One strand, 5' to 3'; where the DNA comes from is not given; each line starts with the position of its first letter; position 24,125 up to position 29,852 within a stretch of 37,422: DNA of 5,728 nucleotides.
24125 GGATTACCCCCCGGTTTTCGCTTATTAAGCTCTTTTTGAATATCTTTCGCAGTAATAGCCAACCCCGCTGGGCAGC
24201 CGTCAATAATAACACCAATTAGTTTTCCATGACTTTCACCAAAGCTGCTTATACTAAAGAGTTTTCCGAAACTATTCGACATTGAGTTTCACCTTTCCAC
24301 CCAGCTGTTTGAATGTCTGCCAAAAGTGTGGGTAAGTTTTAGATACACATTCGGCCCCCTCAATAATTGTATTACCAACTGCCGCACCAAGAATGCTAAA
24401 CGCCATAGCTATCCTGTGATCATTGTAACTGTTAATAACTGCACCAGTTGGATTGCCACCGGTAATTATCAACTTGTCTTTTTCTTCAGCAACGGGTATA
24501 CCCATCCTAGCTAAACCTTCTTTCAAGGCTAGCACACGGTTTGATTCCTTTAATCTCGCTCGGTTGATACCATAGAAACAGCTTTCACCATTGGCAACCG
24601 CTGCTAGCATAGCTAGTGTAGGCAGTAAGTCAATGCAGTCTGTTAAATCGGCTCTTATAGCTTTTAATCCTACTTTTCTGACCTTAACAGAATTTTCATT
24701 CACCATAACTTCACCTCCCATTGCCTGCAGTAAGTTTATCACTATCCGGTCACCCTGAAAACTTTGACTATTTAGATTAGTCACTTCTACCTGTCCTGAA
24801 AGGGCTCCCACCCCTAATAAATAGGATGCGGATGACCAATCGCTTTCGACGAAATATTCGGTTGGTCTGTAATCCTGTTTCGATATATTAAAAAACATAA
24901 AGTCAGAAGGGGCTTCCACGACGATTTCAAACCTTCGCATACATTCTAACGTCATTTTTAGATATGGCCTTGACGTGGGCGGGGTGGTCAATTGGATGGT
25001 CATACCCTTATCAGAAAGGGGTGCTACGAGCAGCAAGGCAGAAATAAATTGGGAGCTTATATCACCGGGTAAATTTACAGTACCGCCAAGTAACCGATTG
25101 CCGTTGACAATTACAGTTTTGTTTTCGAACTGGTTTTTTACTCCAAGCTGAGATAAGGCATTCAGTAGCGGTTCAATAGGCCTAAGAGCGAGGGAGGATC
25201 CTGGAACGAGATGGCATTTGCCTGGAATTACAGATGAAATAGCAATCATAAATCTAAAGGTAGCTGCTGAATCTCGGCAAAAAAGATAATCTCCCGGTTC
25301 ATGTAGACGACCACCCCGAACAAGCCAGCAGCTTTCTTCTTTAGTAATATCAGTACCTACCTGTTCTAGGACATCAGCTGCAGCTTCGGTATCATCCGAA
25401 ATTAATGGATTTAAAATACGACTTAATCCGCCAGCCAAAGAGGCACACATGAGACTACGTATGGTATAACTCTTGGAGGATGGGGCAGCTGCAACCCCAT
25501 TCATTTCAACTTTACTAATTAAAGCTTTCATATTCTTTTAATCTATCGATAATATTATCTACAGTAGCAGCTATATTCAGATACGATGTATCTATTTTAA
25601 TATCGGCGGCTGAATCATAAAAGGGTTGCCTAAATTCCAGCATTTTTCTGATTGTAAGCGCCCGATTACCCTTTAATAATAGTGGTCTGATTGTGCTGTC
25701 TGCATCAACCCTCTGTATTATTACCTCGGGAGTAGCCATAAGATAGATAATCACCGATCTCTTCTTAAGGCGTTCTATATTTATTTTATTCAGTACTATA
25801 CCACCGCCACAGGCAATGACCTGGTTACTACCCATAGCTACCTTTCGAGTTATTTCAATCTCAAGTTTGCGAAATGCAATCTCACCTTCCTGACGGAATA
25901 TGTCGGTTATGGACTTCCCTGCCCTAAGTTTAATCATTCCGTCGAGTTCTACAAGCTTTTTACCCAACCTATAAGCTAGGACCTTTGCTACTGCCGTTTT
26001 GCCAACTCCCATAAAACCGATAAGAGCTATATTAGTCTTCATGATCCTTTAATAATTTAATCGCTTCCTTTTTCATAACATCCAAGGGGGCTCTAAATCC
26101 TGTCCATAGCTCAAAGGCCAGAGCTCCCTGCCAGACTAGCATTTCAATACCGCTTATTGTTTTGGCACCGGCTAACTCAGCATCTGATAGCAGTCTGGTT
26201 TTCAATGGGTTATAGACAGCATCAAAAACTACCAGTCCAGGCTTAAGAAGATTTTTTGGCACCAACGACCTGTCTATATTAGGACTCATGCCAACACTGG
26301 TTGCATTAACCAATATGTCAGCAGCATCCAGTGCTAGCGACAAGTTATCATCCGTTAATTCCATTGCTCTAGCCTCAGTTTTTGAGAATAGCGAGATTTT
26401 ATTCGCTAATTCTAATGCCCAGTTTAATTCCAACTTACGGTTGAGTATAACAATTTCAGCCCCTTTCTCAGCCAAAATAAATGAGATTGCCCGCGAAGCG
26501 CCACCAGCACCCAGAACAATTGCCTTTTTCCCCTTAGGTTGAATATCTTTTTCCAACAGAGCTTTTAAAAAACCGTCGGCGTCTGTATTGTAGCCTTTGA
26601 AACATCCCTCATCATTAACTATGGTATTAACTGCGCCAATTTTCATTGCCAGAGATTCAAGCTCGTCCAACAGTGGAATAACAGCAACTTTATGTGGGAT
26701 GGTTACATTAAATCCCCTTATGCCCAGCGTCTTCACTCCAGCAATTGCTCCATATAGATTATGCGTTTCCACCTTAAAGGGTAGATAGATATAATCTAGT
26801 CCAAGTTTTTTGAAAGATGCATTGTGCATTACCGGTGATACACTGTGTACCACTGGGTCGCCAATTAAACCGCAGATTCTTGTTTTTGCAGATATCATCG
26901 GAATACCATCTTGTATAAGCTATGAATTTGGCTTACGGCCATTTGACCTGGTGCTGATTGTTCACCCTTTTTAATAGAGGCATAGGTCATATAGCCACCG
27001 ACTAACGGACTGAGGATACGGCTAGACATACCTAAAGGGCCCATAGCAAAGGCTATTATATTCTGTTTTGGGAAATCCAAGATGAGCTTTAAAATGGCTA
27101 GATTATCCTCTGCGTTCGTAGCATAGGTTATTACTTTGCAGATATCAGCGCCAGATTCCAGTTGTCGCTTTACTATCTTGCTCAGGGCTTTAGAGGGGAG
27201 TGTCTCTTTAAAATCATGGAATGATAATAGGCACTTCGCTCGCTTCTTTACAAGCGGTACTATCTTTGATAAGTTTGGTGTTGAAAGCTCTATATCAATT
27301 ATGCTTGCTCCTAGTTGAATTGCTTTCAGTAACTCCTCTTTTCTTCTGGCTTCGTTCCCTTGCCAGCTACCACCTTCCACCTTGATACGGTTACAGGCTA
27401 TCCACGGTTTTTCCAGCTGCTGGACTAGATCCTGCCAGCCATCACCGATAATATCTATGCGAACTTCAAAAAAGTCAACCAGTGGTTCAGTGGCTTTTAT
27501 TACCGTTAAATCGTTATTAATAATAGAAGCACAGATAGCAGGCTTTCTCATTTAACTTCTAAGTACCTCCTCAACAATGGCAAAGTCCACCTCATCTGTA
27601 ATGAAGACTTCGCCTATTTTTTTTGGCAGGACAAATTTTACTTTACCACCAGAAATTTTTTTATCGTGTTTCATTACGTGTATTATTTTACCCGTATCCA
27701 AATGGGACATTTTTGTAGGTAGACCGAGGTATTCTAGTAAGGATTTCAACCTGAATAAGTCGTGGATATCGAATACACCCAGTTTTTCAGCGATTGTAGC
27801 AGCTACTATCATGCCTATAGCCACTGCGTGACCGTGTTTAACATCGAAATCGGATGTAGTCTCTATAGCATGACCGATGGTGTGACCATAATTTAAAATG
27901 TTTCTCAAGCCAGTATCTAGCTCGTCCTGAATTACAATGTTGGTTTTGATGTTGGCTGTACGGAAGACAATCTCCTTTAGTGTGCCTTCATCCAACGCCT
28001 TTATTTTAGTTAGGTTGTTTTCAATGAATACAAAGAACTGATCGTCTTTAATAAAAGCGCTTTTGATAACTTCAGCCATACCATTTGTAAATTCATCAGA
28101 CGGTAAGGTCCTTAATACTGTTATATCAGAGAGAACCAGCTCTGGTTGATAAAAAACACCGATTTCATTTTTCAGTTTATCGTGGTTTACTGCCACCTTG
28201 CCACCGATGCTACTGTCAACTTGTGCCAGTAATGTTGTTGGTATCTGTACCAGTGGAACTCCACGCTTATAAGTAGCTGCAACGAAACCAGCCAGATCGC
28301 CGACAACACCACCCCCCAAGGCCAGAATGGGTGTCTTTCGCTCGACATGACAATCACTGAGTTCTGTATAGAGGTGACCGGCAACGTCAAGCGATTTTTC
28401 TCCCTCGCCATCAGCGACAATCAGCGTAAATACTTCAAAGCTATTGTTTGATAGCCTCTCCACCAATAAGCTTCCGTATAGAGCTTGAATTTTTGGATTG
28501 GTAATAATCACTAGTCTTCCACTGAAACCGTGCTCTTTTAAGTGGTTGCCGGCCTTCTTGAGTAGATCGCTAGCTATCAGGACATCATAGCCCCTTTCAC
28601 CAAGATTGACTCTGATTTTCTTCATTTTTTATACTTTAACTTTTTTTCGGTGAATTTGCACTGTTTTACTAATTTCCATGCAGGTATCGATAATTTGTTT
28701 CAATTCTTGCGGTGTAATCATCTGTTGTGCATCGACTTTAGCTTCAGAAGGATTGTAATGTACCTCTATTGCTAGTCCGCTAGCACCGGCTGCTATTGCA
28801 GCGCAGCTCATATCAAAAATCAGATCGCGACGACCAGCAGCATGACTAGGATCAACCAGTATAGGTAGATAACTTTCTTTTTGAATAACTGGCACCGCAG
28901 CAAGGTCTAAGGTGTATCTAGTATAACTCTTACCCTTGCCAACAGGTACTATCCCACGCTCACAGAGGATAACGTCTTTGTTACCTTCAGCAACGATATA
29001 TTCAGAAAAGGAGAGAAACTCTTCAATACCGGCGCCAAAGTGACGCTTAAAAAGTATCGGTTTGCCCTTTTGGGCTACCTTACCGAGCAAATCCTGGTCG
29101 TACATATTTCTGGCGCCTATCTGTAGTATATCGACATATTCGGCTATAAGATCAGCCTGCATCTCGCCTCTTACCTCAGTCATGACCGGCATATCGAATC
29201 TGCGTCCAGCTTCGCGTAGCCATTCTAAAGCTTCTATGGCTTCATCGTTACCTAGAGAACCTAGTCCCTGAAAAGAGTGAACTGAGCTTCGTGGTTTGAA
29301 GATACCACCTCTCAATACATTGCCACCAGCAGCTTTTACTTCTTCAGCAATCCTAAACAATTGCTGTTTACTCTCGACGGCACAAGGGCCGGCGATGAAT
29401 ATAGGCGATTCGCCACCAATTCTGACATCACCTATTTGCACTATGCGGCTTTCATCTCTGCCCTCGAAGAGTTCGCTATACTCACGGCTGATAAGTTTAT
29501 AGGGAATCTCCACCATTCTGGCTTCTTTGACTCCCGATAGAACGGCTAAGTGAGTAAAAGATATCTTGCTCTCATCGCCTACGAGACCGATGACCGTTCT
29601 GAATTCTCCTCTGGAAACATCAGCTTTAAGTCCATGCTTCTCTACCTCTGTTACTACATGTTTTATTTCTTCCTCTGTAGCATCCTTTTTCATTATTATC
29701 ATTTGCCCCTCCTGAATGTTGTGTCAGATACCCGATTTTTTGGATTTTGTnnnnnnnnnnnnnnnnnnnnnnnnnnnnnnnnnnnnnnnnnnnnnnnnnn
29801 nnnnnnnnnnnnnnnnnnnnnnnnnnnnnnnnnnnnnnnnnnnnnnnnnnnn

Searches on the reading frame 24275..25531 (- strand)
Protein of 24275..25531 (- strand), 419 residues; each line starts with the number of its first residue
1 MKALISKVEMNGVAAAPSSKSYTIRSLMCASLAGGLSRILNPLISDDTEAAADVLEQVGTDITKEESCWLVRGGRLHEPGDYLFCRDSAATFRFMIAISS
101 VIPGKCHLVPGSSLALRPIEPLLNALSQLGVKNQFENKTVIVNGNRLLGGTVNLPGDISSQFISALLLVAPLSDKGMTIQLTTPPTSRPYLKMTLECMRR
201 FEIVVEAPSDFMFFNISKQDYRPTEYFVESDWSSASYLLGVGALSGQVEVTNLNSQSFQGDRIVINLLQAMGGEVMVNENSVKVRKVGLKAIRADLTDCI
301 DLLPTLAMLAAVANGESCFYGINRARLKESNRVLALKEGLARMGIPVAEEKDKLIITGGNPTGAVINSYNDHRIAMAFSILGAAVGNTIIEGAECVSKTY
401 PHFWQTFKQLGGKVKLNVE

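Call 17: search_protein_families(library=pfam, proteins=[window:24275-25531:-], max_evalue=0.00001)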
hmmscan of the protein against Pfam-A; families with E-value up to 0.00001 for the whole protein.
window:24275-25531:- (419 aa): 1 family
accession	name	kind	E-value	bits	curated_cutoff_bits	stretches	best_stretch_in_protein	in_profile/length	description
PF00275.25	EPSP_synthase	-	4.4e-93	312.7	22.8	1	10-406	7-416/417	EPSP synthase (3-phosphoshikimate 1-carboxyvinyltransferase)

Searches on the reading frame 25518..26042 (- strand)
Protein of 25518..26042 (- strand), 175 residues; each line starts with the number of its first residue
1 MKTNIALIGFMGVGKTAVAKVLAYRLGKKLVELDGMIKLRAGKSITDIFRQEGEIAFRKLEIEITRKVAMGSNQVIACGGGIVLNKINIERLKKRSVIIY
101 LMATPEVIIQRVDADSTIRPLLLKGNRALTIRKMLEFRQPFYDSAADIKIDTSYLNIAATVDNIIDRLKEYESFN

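Call 17: search_protein_families(library=pfam, proteins=[window:25518-26042:-], max_evalue=0.00001)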
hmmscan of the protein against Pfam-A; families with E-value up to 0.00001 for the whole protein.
window:25518-26042:- (175 aa): 2 families
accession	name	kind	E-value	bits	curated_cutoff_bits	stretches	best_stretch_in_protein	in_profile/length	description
PF01202.28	SKI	-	1.4e-40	139.4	22.1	1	11-168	1-158/159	Shikimate kinase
PF13238.12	AAA_18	-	7.7e-06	26.8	29.4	0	5-116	1-112/128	AAA domain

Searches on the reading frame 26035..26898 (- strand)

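Call 17: search_protein_families(library=pfam, proteins=[window:26035-26898:-], max_evalue=0.00001)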
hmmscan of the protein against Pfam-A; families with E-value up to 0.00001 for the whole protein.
window:26035-26898:- (288 aa): 3 families
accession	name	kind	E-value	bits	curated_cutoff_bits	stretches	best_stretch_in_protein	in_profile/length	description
PF08501.16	Shikimate_dh_N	-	6.4e-30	103.7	27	1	11-93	1-83/83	Shikimate dehydrogenase substrate binding domain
PF18317.6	SDH_C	-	7.3e-15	54.8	25.8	1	250-278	1-29/31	Shikimate 5'-dehydrogenase C-terminal domain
PF01488.26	Shikimate_DH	-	5.8e-07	30.1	24.3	1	121-202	10-85/138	Shikimate / quinate 5-dehydrogenase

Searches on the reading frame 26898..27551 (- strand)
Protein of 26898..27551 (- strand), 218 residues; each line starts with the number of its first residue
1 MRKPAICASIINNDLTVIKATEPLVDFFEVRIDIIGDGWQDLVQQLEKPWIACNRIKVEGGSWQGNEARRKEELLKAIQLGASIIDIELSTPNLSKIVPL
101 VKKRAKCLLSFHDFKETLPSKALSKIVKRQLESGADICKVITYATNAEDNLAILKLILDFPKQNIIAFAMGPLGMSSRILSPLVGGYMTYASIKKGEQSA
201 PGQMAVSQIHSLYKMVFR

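Call 17: search_protein_families(library=pfam, proteins=[window:26898-27551:-], max_evalue=0.00001)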
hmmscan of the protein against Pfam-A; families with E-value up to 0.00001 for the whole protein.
window:26898-27551:- (218 aa): 1 family
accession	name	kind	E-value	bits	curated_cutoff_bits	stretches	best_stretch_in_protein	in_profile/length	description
PF01487.21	DHquinase_I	-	4.6e-45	154.9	22.2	1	17-213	12-230/230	Type I 3-dehydroquinase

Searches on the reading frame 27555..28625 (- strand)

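Call 17: search_protein_families(library=pfam, proteins=[window:27555-28625:-], max_evalue=0.00001)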
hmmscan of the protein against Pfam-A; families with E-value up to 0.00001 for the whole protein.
window:27555-28625:- (357 aa): 4 families
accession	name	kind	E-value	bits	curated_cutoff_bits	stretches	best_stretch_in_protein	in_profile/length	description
PF24621.2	DHQS_C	-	1e-45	155.6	27.6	1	182-323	1-143/144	3-dehydroquinate synthase C-terminal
PF01761.26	DHQ_synthase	-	5e-45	152.3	24.2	1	68-180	2-114/115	3-dehydroquinate synthase N-terminal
PF13685.12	Fe-ADH_2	-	3.1e-08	34.2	28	1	17-172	2-146/149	Iron-containing alcohol dehydrogenase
PF00465.25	Fe-ADH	-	1.4e-07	31.7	31.3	1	17-132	6-131/168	Iron-containing alcohol dehydrogenase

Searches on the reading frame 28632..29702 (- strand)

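Call 17: search_protein_families(library=pfam, proteins=[window:28632-29702:-], max_evalue=0.00001)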
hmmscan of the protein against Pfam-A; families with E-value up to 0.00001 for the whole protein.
window:28632-29702:- (357 aa): 2 families
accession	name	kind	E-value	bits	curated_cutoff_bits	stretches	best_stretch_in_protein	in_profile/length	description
PF00793.26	DAHP_synth_1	-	1.4e-68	231.2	25.5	1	92-348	9-268/270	DAHP synthetase I family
PF18152.6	DAHP_snth_FXD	-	3.8e-18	65.5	27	1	2-61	3-62/67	DAHP synthase ferredoxin-like domain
